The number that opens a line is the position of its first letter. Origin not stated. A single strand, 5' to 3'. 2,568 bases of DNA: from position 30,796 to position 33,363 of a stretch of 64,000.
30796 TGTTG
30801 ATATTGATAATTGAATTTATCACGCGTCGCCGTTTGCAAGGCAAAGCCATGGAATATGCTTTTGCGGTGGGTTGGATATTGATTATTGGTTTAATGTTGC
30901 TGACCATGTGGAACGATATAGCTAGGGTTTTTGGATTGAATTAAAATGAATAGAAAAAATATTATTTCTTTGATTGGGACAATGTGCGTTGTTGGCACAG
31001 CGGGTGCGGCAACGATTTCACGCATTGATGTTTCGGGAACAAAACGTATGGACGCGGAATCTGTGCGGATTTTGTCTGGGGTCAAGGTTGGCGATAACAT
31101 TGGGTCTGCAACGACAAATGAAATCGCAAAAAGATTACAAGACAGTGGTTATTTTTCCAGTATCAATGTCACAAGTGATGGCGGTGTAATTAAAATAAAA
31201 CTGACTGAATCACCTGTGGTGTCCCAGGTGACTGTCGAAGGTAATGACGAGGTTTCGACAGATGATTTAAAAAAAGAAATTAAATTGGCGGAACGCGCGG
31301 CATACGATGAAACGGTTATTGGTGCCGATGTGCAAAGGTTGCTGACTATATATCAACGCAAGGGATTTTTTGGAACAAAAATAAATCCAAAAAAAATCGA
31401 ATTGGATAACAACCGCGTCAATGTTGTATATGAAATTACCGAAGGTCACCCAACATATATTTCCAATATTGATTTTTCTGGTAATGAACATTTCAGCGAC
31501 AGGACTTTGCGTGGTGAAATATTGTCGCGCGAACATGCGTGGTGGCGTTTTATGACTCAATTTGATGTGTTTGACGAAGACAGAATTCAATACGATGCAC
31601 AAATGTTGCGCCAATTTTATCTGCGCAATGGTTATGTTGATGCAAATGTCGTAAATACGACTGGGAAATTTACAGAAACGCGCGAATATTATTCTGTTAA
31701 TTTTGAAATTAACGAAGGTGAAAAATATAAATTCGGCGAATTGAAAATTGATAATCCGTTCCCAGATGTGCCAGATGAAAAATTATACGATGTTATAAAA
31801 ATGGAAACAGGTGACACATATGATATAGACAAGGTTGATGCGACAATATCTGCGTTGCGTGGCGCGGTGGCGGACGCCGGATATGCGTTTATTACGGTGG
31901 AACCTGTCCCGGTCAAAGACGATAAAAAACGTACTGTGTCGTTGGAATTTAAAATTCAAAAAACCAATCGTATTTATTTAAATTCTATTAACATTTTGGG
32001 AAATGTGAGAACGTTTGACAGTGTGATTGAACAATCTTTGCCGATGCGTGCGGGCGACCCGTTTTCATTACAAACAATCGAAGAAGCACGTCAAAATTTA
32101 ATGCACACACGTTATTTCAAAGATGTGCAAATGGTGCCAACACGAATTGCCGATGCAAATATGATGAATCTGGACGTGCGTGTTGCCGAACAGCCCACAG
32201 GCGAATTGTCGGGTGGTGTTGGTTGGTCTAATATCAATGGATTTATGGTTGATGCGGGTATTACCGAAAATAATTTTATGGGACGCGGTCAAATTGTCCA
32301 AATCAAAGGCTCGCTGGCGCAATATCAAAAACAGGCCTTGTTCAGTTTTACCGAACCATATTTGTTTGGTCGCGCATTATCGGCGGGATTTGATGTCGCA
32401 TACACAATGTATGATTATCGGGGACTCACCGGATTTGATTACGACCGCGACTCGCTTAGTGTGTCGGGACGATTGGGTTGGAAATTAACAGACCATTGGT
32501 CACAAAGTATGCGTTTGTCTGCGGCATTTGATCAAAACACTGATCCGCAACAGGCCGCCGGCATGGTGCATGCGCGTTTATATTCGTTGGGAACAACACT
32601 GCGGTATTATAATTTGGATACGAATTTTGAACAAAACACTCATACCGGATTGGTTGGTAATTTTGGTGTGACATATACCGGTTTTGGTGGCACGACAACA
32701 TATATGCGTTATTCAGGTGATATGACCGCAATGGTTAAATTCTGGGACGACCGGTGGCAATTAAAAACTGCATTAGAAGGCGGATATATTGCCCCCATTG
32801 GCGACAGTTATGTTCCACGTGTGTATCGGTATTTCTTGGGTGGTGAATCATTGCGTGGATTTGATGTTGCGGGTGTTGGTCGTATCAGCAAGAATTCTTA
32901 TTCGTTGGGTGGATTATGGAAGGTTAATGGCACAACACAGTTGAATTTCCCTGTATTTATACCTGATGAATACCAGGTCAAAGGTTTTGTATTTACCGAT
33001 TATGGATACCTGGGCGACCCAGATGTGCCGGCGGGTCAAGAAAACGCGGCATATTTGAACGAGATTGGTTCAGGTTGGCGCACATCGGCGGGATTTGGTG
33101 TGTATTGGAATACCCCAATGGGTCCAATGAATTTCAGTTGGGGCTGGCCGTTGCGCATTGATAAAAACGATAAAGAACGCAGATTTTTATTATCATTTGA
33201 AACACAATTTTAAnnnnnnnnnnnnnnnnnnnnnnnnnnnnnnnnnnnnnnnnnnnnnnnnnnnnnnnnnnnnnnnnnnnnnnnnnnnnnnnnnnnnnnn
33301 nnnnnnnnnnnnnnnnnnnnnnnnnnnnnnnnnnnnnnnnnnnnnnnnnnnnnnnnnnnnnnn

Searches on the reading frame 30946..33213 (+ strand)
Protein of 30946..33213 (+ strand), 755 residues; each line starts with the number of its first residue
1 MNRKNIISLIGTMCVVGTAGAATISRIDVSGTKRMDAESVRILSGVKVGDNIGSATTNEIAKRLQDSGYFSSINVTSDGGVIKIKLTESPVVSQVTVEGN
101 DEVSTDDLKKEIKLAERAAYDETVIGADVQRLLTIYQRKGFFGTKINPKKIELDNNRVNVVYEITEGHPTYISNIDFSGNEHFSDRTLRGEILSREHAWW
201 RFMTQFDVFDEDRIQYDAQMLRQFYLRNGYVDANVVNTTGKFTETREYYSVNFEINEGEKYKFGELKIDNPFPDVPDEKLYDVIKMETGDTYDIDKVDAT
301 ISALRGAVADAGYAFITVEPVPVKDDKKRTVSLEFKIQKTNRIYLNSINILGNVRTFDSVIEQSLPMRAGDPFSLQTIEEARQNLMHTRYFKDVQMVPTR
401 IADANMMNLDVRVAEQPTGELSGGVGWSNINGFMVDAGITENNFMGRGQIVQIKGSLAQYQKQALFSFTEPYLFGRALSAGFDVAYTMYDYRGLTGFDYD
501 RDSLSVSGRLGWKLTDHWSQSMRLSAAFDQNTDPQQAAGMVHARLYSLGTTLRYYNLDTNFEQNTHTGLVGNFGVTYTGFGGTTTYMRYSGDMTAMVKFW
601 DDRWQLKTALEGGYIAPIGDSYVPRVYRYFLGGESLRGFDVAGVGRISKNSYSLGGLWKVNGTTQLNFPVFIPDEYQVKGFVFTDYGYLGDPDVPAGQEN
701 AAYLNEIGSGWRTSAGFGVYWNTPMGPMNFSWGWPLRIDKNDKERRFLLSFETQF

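Call 5: search_protein_families(library=pfam, proteins=[window:30946-33213:+], max_evalue=0.01)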
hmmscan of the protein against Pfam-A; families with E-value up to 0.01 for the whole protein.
window:30946-33213:+ (755 aa): 4 families
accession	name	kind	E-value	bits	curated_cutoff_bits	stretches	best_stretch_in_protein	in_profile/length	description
PF07244.20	POTRA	-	2.5e-63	211.2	21.3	5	171-258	2-79/79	Surface antigen variable number repeat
PF01103.29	Omp85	-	2.3e-45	156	24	1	443-752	1-322/325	Omp85 superfamily domain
PF08478.15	POTRA_1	-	7.8e-13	49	23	1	23-76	2-55/69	POTRA domain, FtsQ-type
PF08479.16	POTRA_2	-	2.9e-05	24.3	24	0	92-148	3-59/76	POTRA domain, ShlB-type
